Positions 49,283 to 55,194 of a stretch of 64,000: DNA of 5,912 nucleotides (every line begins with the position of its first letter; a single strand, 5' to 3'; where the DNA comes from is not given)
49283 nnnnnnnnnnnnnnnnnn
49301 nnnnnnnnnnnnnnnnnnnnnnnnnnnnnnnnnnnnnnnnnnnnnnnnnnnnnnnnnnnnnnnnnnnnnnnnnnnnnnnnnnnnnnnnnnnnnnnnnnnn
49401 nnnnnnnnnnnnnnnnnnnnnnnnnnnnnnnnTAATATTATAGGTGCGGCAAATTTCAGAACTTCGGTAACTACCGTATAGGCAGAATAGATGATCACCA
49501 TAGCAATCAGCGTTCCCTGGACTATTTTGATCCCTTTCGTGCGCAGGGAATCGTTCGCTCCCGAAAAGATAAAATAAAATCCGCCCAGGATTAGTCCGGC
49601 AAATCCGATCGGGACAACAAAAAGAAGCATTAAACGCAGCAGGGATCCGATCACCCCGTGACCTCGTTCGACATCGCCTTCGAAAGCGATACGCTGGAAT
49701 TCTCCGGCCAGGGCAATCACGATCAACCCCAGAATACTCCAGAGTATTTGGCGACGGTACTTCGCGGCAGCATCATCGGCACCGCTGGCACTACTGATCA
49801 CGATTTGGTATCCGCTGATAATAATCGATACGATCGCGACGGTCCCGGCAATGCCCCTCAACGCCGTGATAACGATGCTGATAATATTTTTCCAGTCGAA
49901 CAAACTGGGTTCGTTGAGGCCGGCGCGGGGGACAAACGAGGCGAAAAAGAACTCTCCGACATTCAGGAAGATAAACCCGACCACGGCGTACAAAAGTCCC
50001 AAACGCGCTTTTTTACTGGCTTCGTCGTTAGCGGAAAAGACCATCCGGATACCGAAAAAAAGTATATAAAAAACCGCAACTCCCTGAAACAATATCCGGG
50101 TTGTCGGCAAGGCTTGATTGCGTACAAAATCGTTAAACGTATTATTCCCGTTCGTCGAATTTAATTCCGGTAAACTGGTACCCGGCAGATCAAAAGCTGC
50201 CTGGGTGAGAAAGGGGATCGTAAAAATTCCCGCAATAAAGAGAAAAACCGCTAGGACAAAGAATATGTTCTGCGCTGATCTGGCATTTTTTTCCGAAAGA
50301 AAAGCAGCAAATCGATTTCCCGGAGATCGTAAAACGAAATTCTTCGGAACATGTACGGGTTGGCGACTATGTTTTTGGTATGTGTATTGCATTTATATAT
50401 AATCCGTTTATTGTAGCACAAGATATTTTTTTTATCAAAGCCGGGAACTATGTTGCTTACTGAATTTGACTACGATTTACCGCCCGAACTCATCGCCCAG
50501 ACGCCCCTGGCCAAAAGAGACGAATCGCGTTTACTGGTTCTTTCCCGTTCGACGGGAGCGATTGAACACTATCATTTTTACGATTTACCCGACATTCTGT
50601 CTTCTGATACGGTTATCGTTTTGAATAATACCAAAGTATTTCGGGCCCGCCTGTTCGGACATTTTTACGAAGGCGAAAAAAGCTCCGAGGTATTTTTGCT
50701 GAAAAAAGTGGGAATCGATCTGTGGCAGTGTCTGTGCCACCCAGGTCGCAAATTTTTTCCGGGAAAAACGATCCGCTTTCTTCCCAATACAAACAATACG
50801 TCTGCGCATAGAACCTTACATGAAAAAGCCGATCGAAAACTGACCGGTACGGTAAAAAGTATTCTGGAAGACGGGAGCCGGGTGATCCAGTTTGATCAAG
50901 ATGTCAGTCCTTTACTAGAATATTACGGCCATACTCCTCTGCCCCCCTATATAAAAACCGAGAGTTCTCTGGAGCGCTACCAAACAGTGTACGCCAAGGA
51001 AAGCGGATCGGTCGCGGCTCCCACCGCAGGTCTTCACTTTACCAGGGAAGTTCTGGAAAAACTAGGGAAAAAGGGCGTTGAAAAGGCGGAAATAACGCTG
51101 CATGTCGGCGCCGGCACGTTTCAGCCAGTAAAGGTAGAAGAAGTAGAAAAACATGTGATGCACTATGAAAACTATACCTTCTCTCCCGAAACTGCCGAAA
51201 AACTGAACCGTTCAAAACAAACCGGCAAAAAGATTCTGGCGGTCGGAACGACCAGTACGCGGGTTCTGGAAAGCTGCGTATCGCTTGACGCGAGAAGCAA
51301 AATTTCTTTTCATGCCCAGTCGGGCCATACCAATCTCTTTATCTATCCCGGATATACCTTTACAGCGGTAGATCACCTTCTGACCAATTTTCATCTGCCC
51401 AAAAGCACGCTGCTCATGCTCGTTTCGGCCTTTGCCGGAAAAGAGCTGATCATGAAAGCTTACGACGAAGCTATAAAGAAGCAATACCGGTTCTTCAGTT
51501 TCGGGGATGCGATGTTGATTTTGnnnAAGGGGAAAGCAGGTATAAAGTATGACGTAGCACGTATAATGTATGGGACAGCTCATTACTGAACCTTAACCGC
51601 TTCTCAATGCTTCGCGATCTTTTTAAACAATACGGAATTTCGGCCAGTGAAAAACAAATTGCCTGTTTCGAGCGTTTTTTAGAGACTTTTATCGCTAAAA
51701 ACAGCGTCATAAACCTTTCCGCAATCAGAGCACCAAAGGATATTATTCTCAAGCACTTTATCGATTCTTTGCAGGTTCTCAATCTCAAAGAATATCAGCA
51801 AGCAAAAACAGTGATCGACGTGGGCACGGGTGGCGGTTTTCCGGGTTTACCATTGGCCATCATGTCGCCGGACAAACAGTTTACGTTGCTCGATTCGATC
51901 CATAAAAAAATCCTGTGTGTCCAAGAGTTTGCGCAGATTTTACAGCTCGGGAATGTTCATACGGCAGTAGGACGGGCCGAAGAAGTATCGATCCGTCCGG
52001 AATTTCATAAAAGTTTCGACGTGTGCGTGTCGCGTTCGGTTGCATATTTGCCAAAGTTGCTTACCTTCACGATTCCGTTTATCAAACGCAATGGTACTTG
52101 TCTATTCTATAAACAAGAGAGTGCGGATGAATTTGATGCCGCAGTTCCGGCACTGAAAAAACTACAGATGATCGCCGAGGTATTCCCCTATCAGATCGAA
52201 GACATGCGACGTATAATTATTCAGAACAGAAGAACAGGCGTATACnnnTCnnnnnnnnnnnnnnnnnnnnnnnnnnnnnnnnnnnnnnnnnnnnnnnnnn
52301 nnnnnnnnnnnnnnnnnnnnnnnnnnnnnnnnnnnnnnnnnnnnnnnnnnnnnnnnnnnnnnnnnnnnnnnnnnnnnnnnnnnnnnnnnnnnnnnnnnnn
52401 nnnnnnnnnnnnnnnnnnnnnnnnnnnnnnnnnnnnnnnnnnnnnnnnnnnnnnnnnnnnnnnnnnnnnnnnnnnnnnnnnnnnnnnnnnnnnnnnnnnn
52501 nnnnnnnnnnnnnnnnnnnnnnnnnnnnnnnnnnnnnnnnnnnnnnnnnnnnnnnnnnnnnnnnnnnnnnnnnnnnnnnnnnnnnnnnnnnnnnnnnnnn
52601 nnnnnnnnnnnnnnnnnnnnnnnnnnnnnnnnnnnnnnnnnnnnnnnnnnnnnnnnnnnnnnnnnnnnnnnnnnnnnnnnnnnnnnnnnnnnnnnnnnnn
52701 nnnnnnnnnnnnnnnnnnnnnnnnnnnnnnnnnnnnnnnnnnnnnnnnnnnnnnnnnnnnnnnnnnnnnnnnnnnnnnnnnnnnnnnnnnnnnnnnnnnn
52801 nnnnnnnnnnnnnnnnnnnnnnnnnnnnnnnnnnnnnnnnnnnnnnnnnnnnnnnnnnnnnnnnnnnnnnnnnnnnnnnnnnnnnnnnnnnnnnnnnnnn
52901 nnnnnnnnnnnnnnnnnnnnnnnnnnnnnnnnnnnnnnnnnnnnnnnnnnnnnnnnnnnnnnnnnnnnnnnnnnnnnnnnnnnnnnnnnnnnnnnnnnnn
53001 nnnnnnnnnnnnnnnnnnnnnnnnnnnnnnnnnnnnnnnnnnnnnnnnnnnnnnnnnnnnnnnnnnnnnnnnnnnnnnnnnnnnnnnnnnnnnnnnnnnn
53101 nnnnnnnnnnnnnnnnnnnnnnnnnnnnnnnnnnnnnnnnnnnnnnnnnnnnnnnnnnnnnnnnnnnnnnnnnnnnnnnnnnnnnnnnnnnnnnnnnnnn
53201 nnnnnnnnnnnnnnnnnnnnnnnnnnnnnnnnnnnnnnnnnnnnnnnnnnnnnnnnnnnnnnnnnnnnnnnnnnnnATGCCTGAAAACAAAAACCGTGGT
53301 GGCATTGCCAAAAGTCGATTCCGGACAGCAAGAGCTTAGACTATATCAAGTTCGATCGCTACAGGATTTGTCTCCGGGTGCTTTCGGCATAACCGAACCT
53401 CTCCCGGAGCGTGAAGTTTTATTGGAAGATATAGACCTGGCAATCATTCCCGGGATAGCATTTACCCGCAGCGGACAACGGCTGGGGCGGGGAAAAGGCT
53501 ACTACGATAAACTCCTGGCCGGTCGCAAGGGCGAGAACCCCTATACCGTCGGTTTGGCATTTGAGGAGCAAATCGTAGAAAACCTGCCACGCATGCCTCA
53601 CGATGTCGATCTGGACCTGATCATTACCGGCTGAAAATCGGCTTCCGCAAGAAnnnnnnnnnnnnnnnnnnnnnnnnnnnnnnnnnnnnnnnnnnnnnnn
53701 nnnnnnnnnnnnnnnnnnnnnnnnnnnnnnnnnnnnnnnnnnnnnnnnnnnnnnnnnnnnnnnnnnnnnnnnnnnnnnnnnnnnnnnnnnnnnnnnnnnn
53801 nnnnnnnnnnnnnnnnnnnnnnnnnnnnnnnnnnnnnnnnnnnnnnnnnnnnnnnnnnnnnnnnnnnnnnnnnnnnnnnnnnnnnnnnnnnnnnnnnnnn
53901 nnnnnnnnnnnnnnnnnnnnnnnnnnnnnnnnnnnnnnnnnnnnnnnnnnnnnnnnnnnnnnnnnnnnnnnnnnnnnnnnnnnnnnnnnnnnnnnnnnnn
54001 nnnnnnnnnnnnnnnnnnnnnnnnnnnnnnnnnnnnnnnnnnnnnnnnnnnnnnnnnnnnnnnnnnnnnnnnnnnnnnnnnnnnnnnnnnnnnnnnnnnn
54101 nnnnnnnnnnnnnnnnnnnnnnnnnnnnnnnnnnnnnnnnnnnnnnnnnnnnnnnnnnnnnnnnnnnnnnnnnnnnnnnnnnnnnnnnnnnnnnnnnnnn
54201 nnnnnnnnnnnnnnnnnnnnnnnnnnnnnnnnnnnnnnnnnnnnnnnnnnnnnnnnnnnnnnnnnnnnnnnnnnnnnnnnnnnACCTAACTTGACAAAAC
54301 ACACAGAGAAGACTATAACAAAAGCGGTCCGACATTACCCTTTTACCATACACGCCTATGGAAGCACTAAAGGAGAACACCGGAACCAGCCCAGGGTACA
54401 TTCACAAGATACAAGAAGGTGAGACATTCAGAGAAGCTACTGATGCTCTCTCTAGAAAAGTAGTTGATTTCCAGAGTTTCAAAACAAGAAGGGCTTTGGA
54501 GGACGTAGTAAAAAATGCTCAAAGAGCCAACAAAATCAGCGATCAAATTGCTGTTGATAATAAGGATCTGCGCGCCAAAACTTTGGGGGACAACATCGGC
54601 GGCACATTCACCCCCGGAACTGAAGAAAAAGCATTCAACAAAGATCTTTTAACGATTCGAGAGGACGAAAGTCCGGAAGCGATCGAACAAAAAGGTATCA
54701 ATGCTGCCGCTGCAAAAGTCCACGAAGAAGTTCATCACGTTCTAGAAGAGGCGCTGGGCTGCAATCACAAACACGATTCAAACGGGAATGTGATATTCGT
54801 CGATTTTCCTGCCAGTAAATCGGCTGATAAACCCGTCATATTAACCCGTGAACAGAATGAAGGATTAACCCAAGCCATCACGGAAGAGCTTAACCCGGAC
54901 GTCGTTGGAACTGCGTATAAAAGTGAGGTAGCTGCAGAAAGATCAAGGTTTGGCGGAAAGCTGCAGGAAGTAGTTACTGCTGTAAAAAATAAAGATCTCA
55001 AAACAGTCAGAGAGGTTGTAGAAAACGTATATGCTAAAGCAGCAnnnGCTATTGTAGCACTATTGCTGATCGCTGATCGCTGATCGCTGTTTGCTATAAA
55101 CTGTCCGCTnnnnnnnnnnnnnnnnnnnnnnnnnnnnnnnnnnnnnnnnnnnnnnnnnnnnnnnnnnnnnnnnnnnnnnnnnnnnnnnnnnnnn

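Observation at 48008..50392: Seven VirB2/TrbC-like pilin hairpin modules in three adjacent genes, six of them covalently fused as two 3x arrays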

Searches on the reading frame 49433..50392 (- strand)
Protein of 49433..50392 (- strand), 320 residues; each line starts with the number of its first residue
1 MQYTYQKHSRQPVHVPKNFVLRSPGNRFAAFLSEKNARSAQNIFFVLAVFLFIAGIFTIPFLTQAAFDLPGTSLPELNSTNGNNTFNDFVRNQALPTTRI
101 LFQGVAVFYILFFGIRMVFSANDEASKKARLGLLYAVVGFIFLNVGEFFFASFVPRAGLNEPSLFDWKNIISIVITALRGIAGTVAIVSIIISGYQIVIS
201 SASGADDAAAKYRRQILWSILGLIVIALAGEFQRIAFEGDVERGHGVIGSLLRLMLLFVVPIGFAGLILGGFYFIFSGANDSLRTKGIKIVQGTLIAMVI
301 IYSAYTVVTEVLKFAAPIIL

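Call 3: search_protein_families(library=pfam, proteins=[window:49433-50392:-], max_evalue=1)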
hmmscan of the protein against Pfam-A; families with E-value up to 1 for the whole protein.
window:49433-50392:- (320 aa): 4 families
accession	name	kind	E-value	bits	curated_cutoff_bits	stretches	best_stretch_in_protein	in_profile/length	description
PF18895.5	T4SS_pilin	-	1.3e-10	41.6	26.6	3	169-229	7-64/71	Type IV secretion system pilin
PF03006.26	HlyIII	-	0.059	13.5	26.2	1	37-157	103-196/224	Haemolysin-III related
PF19607.4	DUF6112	-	0.18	12.1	25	1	172-230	17-74/88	Family of unknown function (DUF6112)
PF19733.4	DUF6223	-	0.89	10.3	27.4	1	181-272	8-89/98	Family of unknown function (DUF6223)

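Call 4: search_protein_families(library=ncbifam, proteins=[window:49433-50392:-], max_evalue=1)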
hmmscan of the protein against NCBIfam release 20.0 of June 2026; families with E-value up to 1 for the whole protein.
window:49433-50392:- (320 aa): 2 families
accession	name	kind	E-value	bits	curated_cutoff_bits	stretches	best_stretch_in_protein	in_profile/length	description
NF045849.1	ICE_MMCAP2_0565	equivalog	2.8e-06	26.9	40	2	169-229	8-69/80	Mbov_0395 family pilin-like conjugal transfer protein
NF042915.1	MAB_1171c_fam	subfamily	0.0017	17.5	100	1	104-214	142-249/362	MAB_1171c family putative transporter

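Call 17: find_homologous_proteins(query=window:49433-50392:-, max_evalue=0.001)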
Query window:49433-50392:- (320 aa): 4 proteins with E <= 0.001 among 8000 candidates.
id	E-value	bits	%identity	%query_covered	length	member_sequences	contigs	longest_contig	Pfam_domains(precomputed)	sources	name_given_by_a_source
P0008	2.0e-199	679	100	100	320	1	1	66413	PF18895.6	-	-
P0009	8.3e-98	345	67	79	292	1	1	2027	PF18895.6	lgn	-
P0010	1.8e-96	341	63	85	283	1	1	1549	PF18895.6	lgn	-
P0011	4.0e-43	166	40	75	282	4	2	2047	PF18895.6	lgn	-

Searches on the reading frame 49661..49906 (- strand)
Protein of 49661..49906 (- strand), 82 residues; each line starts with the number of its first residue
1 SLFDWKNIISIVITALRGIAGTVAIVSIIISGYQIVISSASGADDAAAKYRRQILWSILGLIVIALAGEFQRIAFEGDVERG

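Call 12: search_protein_families(library=pfam, proteins=[window:49661-49906:-], max_evalue=1)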
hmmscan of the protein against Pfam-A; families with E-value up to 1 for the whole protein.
seq(82 aa): 3 families
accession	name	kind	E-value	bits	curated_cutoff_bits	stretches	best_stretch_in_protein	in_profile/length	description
PF18895.5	T4SS_pilin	-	4.1e-08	33.6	26.6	1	7-67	7-64/71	Type IV secretion system pilin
PF04956.18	TrbC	-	0.00043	20.9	27.9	1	5-70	37-94/98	TrbC/VIRB2 pilin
PF19607.4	DUF6112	-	0.0016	18.6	25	1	10-68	17-74/88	Family of unknown function (DUF6112)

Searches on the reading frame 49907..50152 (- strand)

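Call 12: search_protein_families(library=pfam, proteins=[window:49907-50152:-], max_evalue=1)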
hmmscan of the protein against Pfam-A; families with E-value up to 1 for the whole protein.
seq(82 aa): 2 families
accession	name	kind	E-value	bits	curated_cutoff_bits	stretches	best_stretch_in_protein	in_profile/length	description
PF18895.5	T4SS_pilin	-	0.0011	19.4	26.6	1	24-63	22-61/71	Type IV secretion system pilin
PF03006.26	HlyIII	-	0.052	13.6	26.2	1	16-76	136-195/224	Haemolysin-III related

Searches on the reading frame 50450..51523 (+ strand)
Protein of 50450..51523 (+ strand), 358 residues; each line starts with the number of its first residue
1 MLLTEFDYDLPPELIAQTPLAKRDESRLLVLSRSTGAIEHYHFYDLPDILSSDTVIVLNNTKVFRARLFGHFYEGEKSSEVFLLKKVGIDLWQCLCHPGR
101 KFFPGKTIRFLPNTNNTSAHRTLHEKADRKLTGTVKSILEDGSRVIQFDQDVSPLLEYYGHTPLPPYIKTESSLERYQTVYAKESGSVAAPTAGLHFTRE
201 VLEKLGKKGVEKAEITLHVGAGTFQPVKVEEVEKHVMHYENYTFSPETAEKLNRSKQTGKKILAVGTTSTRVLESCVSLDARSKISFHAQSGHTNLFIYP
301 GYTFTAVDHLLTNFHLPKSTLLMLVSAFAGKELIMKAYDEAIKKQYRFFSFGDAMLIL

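Call 10: search_protein_families(library=pfam, proteins=[window:50450-51523:+], max_evalue=0.00001)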
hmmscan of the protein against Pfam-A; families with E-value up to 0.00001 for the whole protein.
window:50450-51523:+ (358 aa): 1 family
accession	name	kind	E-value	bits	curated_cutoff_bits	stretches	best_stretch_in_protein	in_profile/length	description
PF02547.20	Queuosine_synth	-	3.7e-132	440.8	25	1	4-357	2-322/322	Queuosine biosynthesis protein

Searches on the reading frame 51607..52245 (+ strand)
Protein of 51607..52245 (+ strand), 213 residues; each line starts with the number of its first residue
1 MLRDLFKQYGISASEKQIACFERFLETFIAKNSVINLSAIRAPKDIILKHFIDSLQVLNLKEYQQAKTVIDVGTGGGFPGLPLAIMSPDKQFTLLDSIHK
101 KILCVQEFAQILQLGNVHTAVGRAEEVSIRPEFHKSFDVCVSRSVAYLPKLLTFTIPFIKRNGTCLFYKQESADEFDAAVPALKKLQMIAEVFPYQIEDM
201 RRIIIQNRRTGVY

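Call 10: search_protein_families(library=pfam, proteins=[window:51607-52245:+], max_evalue=0.00001)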
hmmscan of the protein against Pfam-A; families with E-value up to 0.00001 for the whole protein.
window:51607-52245:+ (213 aa): 2 families
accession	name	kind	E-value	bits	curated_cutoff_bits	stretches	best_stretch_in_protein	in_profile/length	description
PF02527.21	GidB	-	5.5e-40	137.1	27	1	18-196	2-176/184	rRNA small subunit methyltransferase G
PF13847.12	Methyltransf_31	-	2.4e-07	31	27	1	66-163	4-105/145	Methyltransferase domain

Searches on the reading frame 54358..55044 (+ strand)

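Call 10: search_protein_families(library=pfam, proteins=[window:54358-55044:+], max_evalue=0.00001)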
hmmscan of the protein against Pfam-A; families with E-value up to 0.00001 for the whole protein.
window:54358-55044:+ (229 aa): 0 families

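Call 68: search_protein_families(library=ncbifam, proteins=[window:54358-55044:+], max_evalue=0.001)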
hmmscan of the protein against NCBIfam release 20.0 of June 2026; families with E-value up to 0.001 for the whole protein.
window:54358-55044:+ (229 aa): 1 family
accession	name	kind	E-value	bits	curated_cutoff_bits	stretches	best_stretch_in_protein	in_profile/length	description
NF008673.0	PRK11678.1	equivalog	0.00065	18.7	331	1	36-155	298-412/450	molecular chaperone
